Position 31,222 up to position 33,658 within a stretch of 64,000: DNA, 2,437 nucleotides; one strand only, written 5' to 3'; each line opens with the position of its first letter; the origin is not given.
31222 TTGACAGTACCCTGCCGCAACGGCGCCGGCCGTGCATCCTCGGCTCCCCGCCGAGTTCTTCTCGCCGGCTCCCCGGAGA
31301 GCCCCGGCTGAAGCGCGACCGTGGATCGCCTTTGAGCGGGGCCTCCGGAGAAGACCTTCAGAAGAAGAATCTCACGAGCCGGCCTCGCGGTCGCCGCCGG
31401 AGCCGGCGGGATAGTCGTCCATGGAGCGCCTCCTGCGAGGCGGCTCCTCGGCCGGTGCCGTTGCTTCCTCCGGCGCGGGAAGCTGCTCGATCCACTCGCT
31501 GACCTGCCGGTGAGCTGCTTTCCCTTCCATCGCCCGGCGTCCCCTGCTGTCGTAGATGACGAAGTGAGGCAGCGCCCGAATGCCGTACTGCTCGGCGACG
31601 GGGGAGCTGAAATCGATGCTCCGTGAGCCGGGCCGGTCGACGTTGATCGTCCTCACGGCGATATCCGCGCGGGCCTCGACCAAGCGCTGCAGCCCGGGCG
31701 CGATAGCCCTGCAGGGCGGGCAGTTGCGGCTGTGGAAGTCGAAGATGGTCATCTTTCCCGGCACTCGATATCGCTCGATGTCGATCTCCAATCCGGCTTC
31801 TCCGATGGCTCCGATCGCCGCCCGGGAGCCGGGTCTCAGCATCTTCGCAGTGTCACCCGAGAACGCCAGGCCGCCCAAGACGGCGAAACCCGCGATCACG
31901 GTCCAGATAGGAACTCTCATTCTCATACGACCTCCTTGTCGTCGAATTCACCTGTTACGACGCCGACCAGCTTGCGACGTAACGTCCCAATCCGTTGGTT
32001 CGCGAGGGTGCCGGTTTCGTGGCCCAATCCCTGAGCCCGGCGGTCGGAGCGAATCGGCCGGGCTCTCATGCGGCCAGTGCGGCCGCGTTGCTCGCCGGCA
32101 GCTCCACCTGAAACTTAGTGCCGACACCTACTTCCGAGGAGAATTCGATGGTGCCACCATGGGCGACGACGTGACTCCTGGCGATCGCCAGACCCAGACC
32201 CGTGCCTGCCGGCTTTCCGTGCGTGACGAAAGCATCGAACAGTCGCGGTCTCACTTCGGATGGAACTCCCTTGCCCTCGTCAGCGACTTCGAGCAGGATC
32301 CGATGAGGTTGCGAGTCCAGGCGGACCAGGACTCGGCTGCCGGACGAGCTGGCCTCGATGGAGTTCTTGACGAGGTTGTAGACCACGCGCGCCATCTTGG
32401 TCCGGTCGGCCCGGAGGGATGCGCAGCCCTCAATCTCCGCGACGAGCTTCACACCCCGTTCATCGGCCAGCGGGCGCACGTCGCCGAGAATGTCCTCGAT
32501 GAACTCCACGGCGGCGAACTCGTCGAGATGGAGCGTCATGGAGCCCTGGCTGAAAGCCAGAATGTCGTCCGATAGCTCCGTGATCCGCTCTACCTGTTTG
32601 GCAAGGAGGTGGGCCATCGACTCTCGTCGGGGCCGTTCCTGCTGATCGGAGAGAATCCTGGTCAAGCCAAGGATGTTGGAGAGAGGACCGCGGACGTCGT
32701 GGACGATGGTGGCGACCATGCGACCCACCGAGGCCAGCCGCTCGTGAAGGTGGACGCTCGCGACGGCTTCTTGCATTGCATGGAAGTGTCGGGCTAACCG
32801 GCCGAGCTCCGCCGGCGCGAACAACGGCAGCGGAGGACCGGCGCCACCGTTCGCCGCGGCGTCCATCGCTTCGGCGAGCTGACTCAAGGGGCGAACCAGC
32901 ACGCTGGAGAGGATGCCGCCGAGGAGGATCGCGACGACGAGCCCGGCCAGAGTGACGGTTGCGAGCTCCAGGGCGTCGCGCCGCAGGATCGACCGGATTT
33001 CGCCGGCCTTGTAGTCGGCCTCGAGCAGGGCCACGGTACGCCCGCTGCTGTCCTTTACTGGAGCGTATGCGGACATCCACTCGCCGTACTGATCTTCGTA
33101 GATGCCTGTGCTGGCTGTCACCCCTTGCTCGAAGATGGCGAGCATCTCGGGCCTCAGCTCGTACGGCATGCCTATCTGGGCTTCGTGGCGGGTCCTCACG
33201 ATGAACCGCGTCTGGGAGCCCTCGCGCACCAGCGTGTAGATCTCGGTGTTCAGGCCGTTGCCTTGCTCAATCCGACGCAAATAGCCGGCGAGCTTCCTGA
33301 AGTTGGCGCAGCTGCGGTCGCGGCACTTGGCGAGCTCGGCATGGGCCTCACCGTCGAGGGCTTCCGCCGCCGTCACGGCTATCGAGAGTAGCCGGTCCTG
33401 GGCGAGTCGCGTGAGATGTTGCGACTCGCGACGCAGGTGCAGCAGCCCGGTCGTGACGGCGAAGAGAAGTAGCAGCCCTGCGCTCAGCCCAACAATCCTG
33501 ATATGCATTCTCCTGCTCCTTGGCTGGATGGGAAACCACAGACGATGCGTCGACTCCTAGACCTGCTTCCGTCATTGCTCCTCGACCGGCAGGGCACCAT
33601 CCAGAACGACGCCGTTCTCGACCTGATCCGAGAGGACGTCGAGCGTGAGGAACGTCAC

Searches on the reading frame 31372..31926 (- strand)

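Call 24: search_protein_families(library=pfam, proteins=[window:31372-31926:-], max_evalue=0.001)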
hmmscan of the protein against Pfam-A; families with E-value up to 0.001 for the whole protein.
window:31372-31926:- (184 aa): 5 families
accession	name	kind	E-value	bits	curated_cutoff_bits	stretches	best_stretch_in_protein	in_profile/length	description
PF00085.26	Thioredoxin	-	2.6e-08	34.2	23.5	1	58-147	19-102/103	Thioredoxin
PF13098.12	Thioredoxin_2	-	3.6e-07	30.9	27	1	57-134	5-92/104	Thioredoxin-like domain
PF13728.12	TraF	-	0.00013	22.4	23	1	59-129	131-203/224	F plasmid transfer operon protein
PF00578.27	AhpC-TSA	-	0.00013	22.4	26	0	48-98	18-69/124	AhpC/TSA family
PF13905.12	Thioredoxin_8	-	0.00043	21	27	0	57-87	1-31/94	Thioredoxin-like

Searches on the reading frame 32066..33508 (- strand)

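Call 24: search_protein_families(library=pfam, proteins=[window:32066-33508:-], max_evalue=0.001)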
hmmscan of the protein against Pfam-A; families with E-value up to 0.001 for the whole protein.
window:32066-33508:- (480 aa): 3 families
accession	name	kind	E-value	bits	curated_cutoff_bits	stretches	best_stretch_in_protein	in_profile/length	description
PF02518.31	HATPase_c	-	1.6e-25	90.1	26.4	1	368-473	2-110/111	Histidine kinase-, DNA gyrase B-, and HSP90-like ATPase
PF00512.31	HisKA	-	3.5e-10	40.2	26.9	1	262-321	3-62/66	His Kinase A (phospho-acceptor) domain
PF00672.30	HAMP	-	1.3e-08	35.4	25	1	200-248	2-50/53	HAMP domain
